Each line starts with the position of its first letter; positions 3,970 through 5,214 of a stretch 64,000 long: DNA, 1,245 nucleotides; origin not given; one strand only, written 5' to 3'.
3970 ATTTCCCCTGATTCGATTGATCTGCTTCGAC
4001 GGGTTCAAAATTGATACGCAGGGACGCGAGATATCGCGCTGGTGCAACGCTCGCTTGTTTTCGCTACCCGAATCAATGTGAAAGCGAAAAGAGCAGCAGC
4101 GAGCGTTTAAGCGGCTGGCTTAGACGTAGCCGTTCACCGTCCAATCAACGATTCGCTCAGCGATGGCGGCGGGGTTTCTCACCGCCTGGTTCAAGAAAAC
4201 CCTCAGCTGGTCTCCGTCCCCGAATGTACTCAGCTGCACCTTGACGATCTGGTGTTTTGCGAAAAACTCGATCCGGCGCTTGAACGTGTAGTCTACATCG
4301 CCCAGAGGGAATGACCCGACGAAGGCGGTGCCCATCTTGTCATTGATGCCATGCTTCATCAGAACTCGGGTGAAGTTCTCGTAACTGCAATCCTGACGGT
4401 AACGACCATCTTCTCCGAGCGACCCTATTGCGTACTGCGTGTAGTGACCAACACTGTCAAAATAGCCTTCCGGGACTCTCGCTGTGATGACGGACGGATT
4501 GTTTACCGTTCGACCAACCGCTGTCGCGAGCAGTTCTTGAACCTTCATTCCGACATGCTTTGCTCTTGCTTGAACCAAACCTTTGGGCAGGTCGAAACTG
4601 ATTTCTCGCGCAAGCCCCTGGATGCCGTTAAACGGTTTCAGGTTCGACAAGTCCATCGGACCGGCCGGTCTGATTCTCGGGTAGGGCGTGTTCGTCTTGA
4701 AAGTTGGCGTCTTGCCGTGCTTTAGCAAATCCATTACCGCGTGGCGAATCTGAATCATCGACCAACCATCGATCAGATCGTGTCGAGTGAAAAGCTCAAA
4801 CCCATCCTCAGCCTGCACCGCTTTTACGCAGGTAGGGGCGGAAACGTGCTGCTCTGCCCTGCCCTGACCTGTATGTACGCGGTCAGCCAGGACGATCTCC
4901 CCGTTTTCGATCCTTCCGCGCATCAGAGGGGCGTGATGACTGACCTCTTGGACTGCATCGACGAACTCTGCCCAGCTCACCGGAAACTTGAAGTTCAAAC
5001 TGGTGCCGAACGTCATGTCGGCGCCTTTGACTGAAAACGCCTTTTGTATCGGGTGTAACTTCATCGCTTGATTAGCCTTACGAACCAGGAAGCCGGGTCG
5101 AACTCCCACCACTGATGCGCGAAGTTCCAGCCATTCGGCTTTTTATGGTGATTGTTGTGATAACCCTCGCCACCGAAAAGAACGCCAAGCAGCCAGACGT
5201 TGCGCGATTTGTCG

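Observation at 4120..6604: Late-operon lipid-modifying module: two tandem His-box desaturases plus an HxxxDG acyltransferase-like gene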

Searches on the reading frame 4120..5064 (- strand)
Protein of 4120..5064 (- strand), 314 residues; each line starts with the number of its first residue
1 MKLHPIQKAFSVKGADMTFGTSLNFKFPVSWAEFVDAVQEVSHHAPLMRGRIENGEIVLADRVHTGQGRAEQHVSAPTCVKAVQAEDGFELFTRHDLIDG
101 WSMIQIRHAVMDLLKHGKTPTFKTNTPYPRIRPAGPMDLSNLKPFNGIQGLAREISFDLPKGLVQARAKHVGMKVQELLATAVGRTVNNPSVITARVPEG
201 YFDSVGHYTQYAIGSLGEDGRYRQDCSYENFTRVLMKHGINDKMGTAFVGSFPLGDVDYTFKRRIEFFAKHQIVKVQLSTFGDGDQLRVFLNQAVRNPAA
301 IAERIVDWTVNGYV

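Call 3: search_protein_families(library=pfam, max_evalue=1, proteins=[window:4120-5064:-])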
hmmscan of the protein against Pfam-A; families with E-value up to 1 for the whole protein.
window:4120-5064:- (314 aa): 0 families

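Call 4: search_protein_families(library=phrogs, max_evalue=0.01, proteins=[window:4120-5064:-])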
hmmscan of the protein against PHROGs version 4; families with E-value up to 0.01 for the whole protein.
window:4120-5064:- (314 aa): 0 families

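Call 6: search_protein_families(library=ncbifam, max_evalue=0.1, proteins=[window:4120-5064:-])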
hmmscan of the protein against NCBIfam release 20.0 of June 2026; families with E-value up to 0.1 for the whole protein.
window:4120-5064:- (314 aa): 0 families

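Call 8: search_dna_similar(query=window:4120-5064:-, collection=phages, mode=protein, max_rows=30, max_evalue=0.01)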
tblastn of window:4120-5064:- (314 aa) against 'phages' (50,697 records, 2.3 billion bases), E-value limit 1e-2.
No match.

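Call 11: find_homologous_proteins(query=window:4120-5064:-, max_evalue=0.001)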
Query window:4120-5064:- (314 aa): 4 proteins with E <= 0.001 among 1631 candidates.
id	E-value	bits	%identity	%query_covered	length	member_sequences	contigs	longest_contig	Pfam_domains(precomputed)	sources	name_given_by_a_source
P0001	5.0e-212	721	100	100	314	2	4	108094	-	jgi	-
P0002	1.6e-155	535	74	99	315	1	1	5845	-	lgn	-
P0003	1.0e-112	395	56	97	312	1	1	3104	-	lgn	-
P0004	2.5e-76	275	43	97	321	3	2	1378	-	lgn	-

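Call 13: find_encoding_contigs(protein=P0002, flank=10000)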
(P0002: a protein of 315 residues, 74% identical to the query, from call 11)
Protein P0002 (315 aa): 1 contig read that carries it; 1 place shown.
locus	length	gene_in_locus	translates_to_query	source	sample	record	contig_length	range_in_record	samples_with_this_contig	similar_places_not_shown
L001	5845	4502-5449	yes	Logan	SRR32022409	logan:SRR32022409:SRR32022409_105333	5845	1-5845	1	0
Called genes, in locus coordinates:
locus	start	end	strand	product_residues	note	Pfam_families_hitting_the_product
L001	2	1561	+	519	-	?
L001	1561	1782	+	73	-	-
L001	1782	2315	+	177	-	-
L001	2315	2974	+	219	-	-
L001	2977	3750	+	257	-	PF00487:FA_desaturase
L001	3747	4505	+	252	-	PF00487:FA_desaturase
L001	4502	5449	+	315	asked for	-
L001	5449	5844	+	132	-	?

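Call 14: find_encoding_contigs(protein=P0003, flank=10000)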
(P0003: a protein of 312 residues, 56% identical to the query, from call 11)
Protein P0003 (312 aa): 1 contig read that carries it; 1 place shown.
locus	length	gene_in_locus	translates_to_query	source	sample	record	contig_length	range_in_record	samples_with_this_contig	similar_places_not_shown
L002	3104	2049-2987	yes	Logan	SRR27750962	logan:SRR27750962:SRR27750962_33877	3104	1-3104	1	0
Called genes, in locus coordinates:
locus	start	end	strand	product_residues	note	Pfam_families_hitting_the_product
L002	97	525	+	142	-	-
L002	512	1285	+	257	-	PF00487:FA_desaturase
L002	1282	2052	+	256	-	PF00487:FA_desaturase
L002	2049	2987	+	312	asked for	-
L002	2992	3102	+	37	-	?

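Call 15: find_encoding_contigs(protein=P0004, flank=10000)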
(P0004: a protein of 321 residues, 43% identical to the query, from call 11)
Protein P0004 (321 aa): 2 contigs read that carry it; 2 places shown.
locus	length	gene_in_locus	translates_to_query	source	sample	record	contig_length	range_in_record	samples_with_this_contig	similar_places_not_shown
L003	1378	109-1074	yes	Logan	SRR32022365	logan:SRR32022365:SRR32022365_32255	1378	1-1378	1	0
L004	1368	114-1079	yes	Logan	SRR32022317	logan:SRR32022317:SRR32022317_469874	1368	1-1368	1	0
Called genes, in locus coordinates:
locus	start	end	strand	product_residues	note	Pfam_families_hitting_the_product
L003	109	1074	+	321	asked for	-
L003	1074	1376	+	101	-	?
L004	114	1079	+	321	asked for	-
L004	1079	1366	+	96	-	?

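Call 16: find_encoding_contigs(protein=P0001, flank=10000)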
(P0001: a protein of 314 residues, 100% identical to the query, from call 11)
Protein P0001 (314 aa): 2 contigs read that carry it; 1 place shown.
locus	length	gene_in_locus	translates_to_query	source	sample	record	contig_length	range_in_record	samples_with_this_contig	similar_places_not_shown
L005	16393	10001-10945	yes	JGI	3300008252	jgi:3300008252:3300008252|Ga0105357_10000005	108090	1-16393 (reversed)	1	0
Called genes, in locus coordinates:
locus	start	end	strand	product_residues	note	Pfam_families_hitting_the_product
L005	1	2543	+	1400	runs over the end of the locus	-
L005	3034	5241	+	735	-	PF13385:Laminin_G_3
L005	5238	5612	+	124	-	-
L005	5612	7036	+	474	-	PF13884:Peptidase_S74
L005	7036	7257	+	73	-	-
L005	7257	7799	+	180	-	-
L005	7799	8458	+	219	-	-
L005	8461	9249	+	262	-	PF00487:FA_desaturase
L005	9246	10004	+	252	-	PF00487:FA_desaturase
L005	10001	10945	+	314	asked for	-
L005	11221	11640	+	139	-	-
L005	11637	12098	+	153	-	PF08291:Peptidase_M15_3, PF05951:Peptidase_M15_2 (weak)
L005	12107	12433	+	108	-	-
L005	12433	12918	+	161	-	-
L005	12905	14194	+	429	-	-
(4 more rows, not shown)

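Call 20: search_solved_structures(query=A1, max_evalue=10, show_alignments=3)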
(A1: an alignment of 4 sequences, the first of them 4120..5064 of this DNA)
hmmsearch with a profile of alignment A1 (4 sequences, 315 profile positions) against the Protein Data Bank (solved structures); distinct sequences matched with E-value up to 10: 0.

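Call 27: search_protein_representatives(alignment_id=A1)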
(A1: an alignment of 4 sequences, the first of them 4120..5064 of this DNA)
Query: 4 sequences, 315 profile positions. Proteins with E-value up to 0.001 (for the whole library): 12; up to 1e-10: 9; up to 1e-30: 6. The best 12 are listed.
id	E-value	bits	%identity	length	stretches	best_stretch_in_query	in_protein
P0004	1.8e-162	556.1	-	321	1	2-314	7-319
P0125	4.2e-119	413.7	-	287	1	52-310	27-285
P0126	1.0e-74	267.9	-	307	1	1-307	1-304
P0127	9.8e-53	195.6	-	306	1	1-307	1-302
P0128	5.4e-46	173.5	-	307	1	1-309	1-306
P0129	1.7e-40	155.5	-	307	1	1-302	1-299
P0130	1.2e-23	100.1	-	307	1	6-297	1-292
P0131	1.1e-19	87.0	-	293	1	17-305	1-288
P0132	1.4e-18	83.4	-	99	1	1-83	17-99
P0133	2.3e-05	40.0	-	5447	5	86-123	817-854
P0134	3.7e-05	39.3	-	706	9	265-291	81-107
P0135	2.2e-04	36.8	-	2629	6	133-198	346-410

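Call 30: predict_structure(alignment_id=A1)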
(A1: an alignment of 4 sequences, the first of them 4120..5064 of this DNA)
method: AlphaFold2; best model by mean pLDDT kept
length: 314 residues; sequences in the alignment: 4
mean_pLDDT: 54.3   pTM: 0.53
mean pLDDT of the five models: 54.3, 53.9, 52.4, 50.7, 49.0
residues with pLDDT >= 90: 2; 70-90: 76; 50-70: 92; < 50: 144
segments of 3 or more residues with pLDDT < 50: 1-25, 46-80, 92-102, 122-137, 144-146, 197-209, 232-247, 250-270
pLDDT, mean of each block of 10 residues (from residue 1): 38 33 52 58 49 38 28 33 55 42 53 64 36 42 53 77 85 81 80 55 37 71 63 44 45 31 34 66 71 79 88 61
secondary structure, 60 per line:
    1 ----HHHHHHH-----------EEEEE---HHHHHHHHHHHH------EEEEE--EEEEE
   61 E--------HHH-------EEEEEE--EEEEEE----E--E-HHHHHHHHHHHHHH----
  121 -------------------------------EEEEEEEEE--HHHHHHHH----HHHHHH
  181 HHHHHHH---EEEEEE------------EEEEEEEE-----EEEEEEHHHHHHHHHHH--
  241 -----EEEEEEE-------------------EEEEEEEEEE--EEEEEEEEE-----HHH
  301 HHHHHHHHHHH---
elements in order: H5-11 E23-27 H31-42 E49-53 E56-61 E80-85 E88-93 H103-116 E152-160 H163-170 H175-187 E191-196 E209-216 E222-227 H228-238 E246-252 E272-281 E284-292 H298-311

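Call 32: find_related_loci(query=A2, collection=viral_contigs, flank=10000)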
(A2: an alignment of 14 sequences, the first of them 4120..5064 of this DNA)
Query A2 (314 aa) in viral_contigs; peptide patterns used: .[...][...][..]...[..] (x = any residue, [..] = any of these).
45 stretches matched a pattern; 3 encode a relative of the query (tblastn E <= 1e-3); 3 distinct loci.
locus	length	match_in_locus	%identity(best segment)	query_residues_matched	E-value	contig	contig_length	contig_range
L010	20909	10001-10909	31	1-306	3e-56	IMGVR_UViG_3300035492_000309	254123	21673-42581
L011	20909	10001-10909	32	1-306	3e-56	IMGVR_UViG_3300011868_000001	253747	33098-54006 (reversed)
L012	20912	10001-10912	32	1-307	5e-55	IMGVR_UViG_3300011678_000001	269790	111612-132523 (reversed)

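Call 36: search_solved_structures(query=A2, max_evalue=10, show_alignments=5)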
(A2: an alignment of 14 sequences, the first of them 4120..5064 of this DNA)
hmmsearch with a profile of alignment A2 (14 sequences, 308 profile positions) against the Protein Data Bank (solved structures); distinct sequences matched with E-value up to 10: 3.
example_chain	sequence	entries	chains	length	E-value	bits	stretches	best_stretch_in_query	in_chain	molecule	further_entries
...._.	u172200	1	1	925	0.012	17.9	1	84-119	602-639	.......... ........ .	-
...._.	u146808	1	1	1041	0.046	16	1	88-112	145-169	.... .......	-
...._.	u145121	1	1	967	0.083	15.1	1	79-117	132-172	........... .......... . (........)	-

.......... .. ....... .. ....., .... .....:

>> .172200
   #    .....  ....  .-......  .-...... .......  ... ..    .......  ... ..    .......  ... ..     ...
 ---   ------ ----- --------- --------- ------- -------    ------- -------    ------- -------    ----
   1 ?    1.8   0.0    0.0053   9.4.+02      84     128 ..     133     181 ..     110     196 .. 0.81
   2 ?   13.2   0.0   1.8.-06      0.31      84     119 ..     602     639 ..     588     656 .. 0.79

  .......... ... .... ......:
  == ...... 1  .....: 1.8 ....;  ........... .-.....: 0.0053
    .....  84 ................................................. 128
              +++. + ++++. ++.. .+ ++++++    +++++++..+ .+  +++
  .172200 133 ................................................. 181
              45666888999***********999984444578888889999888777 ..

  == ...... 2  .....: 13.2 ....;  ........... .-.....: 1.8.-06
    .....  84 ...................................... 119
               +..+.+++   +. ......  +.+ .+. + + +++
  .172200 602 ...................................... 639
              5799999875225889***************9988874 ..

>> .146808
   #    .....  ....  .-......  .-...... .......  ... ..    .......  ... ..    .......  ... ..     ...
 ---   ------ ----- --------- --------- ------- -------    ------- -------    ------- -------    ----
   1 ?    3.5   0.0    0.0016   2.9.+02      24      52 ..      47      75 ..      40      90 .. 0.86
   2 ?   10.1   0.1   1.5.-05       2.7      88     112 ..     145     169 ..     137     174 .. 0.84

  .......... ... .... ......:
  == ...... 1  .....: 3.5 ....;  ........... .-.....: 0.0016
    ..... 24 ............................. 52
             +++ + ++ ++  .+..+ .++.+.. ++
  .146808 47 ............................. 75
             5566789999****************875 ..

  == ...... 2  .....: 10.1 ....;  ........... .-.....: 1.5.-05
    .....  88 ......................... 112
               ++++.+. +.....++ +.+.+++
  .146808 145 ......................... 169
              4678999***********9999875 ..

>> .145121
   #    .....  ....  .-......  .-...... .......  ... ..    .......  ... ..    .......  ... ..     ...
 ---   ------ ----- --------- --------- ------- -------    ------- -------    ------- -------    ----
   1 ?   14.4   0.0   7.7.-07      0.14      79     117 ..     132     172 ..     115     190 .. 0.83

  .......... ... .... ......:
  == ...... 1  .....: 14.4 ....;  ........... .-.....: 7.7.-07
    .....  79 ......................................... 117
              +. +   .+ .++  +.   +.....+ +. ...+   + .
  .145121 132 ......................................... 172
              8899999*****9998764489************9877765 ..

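Call 40: fold_search(model_id=the predicted structure, library=pdb)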
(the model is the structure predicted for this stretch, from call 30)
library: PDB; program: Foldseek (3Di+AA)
matches with E <= 10: 641; with E <= 0.001: 208
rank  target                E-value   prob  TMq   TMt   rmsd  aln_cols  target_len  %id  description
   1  6cgo_A                8.0e-09  1.00  0.38  0.26  15.5       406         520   14  Molecular basis for condensation domain-mediated chain release from the enacyloxin polyketide synthase (released 2019-02-27)
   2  6cgo_B                1.0e-08  1.00  0.35  0.25  17.4       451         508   12  Molecular basis for condensation domain-mediated chain release from the enacyloxin polyketide synthase (released 2019-02-27)
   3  6ta8_A                2.3e-08  1.00  0.41  0.32  14.5       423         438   12  Crystal structure of the epimerization domain from the third module of tyrocidine synthetase B, TycB3(E) (released 2020-11-18)
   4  6ozv                  2.3e-08  1.00  0.40  0.19  13.4       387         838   13  The structure of condensation and adenylation domains of teixobactin-producing nonribosomal peptide synthetase Txo1 seri (released 2019-05-29)
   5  9lcq_A                4.2e-08  1.00  0.38  0.13  14.0       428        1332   13  PvdL-E2-C3-A3(R3393A) in complex with MLP (NRPS cross-module) (released 2026-01-07)
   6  6p4u                  6.7e-08  1.00  0.42  0.20  12.8       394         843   11  The structure of condensation and adenylation domains of teixobactin-producing nonribosomal peptide synthetase Txo1 seri (released 2019-06-12)
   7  5t3e_B                6.7e-08  1.00  0.37  0.29  15.4       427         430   12  Crystal structure of a nonribosomal peptide synthetase heterocyclization domain. (released 2016-11-02)
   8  9lco_A                7.5e-08  1.00  0.37  0.12  14.7       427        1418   14  PvdL-PCP2-E2-C3-A3 in complex with MLP (NRPS cross-module) (released 2026-01-07)
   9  8z0q_C                1.1e-07  1.00  0.41  0.33  11.9       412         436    9  Cryo-EM structure of dimer HtmB2-CT (released 2025-03-19)
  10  8f7g                  1.1e-07  1.00  0.39  0.31  14.5       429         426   11  The condensation domain of surfactin A synthetase C in space group P212121 (released 2023-11-22)
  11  9lcp_A                1.6e-07  1.00  0.37  0.13  14.2       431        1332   15  PvdL-E2-C3-A3 in complex with MLP (NRPS cross-module) (released 2026-01-07)
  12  6p3i                  1.7e-07  1.00  0.42  0.20  12.3       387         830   12  The structure of condensation and adenylation domains of teixobactin-producing nonribosomal peptide synthetase Txo1 seri (released 2019-06-05)
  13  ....                  1.7e-07  1.00  0.39  0.19  15.2       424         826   13  Crystal structure of the B. licheniformis bacitacin sythetase 3 cis-E-COM-C domains (released 2025-08-06)
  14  8z0r_A                1.8e-07  1.00  0.44  0.35  12.3       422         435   12  Cryo-EM structure of tetramer HtmB2-CT (released 2025-03-19)
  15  8f7h                  2.3e-07  1.00  0.37  0.30  14.4       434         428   13  The condensation domain of surfactin A synthetase C variant 18b in space group P212121 (released 2023-11-22)
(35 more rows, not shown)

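Call 62: predict_structure(alignment_id=A5)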
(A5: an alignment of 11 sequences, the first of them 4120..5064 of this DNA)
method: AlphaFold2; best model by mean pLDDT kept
length: 314 residues; sequences in the alignment: 11
mean_pLDDT: 91.5   pTM: 0.90
mean pLDDT of the five models: 91.5, 91.2, 90.7, 89.7, 89.5
residues with pLDDT >= 90: 245; 70-90: 58; 50-70: 10; < 50: 1
segments of 3 or more residues with pLDDT < 50: none
pLDDT, mean of each block of 10 residues (from residue 1): 89 75 95 98 96 92 96 93 95 94 95 96 89 73 86 95 95 95 93 93 94 92 92 88 87 91 90 95 92 97 96 68
secondary structure, 60 per line:
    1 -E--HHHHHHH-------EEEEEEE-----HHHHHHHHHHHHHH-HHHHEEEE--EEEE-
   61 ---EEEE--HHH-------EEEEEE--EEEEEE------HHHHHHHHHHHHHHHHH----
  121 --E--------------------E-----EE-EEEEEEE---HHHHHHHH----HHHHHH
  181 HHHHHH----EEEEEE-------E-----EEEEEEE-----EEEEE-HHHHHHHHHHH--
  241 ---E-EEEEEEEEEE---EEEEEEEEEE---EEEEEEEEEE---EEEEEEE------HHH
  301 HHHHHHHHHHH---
elements in order: H5-11 E19-25 H31-44 H46-49 E50-53 E56-59 E64-67 E80-85 E88-93 H100-116 E153-159 H163-170 H175-186 E191-196 E210-216 E222-226 H228-238 E246-255 E259-268 E272-281 E285-291 H298-311
